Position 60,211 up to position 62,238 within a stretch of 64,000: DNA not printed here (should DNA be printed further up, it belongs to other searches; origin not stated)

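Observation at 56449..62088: Two ATP-grasp-less swivel-histidine (RPH / PEP-synthase-like) paralogues bracketing a histidine phosphatase and a stand-alone Rieske oxygenase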

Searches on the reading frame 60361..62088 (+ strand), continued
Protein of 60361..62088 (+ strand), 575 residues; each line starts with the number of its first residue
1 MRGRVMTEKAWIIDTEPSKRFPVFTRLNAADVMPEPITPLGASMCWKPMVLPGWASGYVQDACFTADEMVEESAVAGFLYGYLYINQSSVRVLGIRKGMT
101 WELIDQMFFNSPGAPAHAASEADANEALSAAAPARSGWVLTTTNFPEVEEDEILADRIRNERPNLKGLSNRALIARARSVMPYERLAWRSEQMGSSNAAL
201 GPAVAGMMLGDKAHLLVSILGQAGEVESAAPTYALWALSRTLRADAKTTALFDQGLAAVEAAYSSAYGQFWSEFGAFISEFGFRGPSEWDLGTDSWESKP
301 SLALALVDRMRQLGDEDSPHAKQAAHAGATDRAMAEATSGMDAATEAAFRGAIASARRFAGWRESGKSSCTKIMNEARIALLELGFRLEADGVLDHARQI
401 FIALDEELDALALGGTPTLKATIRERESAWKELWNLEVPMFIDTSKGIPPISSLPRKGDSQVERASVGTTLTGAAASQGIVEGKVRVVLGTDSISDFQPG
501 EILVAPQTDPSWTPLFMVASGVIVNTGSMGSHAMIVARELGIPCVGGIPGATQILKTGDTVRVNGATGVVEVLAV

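Call 82: predict_structure(alignment_id=A3)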
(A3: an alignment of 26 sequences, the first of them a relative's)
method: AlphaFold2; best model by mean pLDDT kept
length: 845 residues; sequences in the alignment: 26
mean_pLDDT: 86.6   pTM: 0.80
mean pLDDT of the five models: 86.6, 85.6, 85.5, 83.2, 82.1
residues with pLDDT >= 90: 476; 70-90: 288; 50-70: 60; < 50: 21
segments of 3 or more residues with pLDDT < 50: 1-8, 627-633
pLDDT, mean of each block of 10 residues (from residue 1): 41 90 92 93 92 93 94 91 87 93 91 87 86 93 96 92 89 94 95 97 91 88 93 87 92 91 77 86 91 94 88 90 93 95 94 86 91 91 93 79 89 73 86 73 87 92 94 94 94 87 95 88 88 80 64 84 90 90 93 84 73 79 58 64 90 96 95 84 92 96 95 86 95 74 53 62 65 81 96 93 78 93 88 94 66
secondary structure, 60 per line:
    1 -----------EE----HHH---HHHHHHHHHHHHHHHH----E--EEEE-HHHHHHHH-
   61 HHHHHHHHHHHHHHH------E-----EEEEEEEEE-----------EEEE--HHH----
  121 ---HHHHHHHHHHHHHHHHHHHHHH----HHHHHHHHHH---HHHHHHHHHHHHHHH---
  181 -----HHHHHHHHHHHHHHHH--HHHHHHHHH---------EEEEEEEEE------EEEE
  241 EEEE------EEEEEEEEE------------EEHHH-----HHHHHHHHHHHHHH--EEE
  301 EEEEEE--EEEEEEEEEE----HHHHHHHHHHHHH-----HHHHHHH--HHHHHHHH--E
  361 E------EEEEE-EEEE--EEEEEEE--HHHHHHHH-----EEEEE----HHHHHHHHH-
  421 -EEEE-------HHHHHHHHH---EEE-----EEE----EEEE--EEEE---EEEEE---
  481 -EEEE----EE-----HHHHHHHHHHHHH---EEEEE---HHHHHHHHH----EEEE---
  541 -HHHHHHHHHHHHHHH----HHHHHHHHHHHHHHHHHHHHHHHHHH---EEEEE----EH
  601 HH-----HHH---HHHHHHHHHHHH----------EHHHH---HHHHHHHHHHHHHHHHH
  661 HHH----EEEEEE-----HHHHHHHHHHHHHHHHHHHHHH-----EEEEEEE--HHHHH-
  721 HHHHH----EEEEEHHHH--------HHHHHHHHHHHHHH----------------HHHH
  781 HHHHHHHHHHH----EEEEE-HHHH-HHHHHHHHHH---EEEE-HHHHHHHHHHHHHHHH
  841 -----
elements in order (helices of 4 or more, strands of 3 or more residues): H24-39 E47-50 H52-59 H61-75 E88-96 E108-111 H124-145 H150-159 H163-177 H186-201 H204-212 E222-230 E237-244 E251-259 H282-295 E298-306 E309-318 H323-335 H341-347 H350-357 E368-372 E374-377 E380-386 H389-396 E402-406 H411-419 E422-425 H433-441 E445-447 E453-455 E460-463 E466-469 E473-477 E482-485 H497-509 E513-517 H521-529 E534-537 H542-556 H561-586 E590-594 H614-625 H637-640 H644-663 E668-673 H679-700 E706-712 H715-719 H721-725 E730-734 H735-738 H747-760 H777-791 E796-800 H802-805 H807-816 E820-823 H825-840

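Call 92: fold_search(model_id=the predicted structure, library=pdb)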
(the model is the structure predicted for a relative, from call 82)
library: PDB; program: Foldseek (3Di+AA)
matches with E <= 10: 1494; with E <= 0.001: 132
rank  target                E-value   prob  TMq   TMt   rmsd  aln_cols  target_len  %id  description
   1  5jvl_A                3.9e-66  1.00  0.60  0.58   9.5       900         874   33  C4-type pyruvate phospate dikinase: nucleotide binding domain with bound ATP analogue (released 2017-04-05)
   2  1vbg                  4.1e-65  1.00  0.62  0.60   8.6       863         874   35  Pyruvate Phosphate Dikinase from Maize (released 2005-03-08)
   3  5jvj_A                4.3e-65  1.00  0.65  0.64   8.5       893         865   33  C4-type pyruvate phosphate dikinase: different conformational states of the nucleotide binding domain in the dimer (released 2017-04-05)
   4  2r82                  4.8e-65  1.00  0.58  0.57  10.1       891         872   34  Pyruvate phosphate dikinase (PPDK) triple mutant R219E/E271R/S262D adapts a second conformational state (released 2008-01-01)
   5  5jvn                  7.0e-65  1.00  0.61  0.59   9.4       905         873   34  C3-type pyruvate phosphate dikinase: intermediate state of the central domain in the swiveling mechanism (released 2017-04-05)
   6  1vbh                  2.2e-63  1.00  0.61  0.60   9.4       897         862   33  Pyruvate Phosphate Dikinase with bound Mg-PEP from Maize (released 2005-03-08)
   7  5jvl_C                6.6e-63  1.00  0.65  0.64   8.1       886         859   32  C4-type pyruvate phospate dikinase: nucleotide binding domain with bound ATP analogue (released 2017-04-05)
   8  1kbl                  1.1e-62  1.00  0.51  0.50  13.8       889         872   34  PYRUVATE PHOSPHATE DIKINASE (released 2002-01-30)
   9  5lu4_A                9.8e-62  1.00  0.58  0.57   9.8       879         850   33  C4-type pyruvate phosphate dikinase: conformational intermediate of central domain in the swiveling mechanism (released 2017-05-24)
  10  5lu4_B                2.5e-61  1.00  0.56  0.56   9.9       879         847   34  C4-type pyruvate phosphate dikinase: conformational intermediate of central domain in the swiveling mechanism (released 2017-05-24)
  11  1dik                  8.0e-61  1.00  0.51  0.50  13.9       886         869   34  PYRUVATE PHOSPHATE DIKINASE (released 1996-04-03)
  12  5jvj_B                1.1e-60  1.00  0.67  0.70   7.1       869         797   33  C4-type pyruvate phosphate dikinase: different conformational states of the nucleotide binding domain in the dimer (released 2017-04-05)
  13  1ggo                  2.7e-60  1.00  0.51  0.50  13.8       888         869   34  T453A MUTANT OF PYRUVATE, PHOSPHATE DIKINASE (released 2001-01-10)
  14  2dik                  4.6e-59  1.00  0.51  0.50  13.8       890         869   33  R337A MUTANT OF PYRUVATE PHOSPHATE DIKINASE (released 1999-09-13)
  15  2x0s                  4.8e-58  1.00  0.54  0.52  12.5       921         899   31  3.0 A RESOLUTION CRYSTAL STRUCTURE OF GLYCOSOMAL PYRUVATE PHOSPHATE DIKINASE FROM TRYPANOSOMA BRUCEI (released 2009-12-29)
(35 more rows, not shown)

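Call 106: find_encoding_contigs(protein=P0236, flank=10000, max_places=1)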
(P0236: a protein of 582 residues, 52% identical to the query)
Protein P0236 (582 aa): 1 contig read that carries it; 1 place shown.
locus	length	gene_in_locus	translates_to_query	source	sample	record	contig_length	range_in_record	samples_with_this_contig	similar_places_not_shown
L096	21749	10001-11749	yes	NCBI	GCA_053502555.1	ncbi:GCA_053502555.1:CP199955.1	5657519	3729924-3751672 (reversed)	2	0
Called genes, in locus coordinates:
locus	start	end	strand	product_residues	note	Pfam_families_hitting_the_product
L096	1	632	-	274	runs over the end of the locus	PF00106:adh_short, PF08659:KR, PF13561:adh_short_C2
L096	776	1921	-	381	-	PF13407:Peripla_BP_4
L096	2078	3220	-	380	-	PF13407:Peripla_BP_4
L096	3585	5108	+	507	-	PF00005:ABC_tran, PF13304:AAA_21 (faint), PF00005:ABC_tran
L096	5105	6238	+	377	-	PF02653:BPD_transp_2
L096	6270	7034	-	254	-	PF00300:His_Phos_1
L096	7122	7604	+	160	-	PF00903:Glyoxalase (weak), PF13669:Glyoxalase_4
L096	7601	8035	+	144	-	PF13577:SnoaL_4, PF12680:SnoaL_2 (weak)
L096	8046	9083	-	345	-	PF05544:Pro_racemase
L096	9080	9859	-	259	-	PF13350:Y_phosphatase3, PF22784:PTP-SAK (weak)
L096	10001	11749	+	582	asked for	PF27448:Rph_4th, PF00391:PEP-utilizers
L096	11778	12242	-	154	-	PF13577:SnoaL_4, PF13474:SnoaL_3, PF14534:DUF4440 (weak), PF12680:SnoaL_2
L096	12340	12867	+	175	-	PF01243:PNPOx_N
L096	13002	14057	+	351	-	PF08240:ADH_N, PF00107:ADH_zinc_N, PF13602:ADH_zinc_N_2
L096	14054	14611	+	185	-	PF13577:SnoaL_4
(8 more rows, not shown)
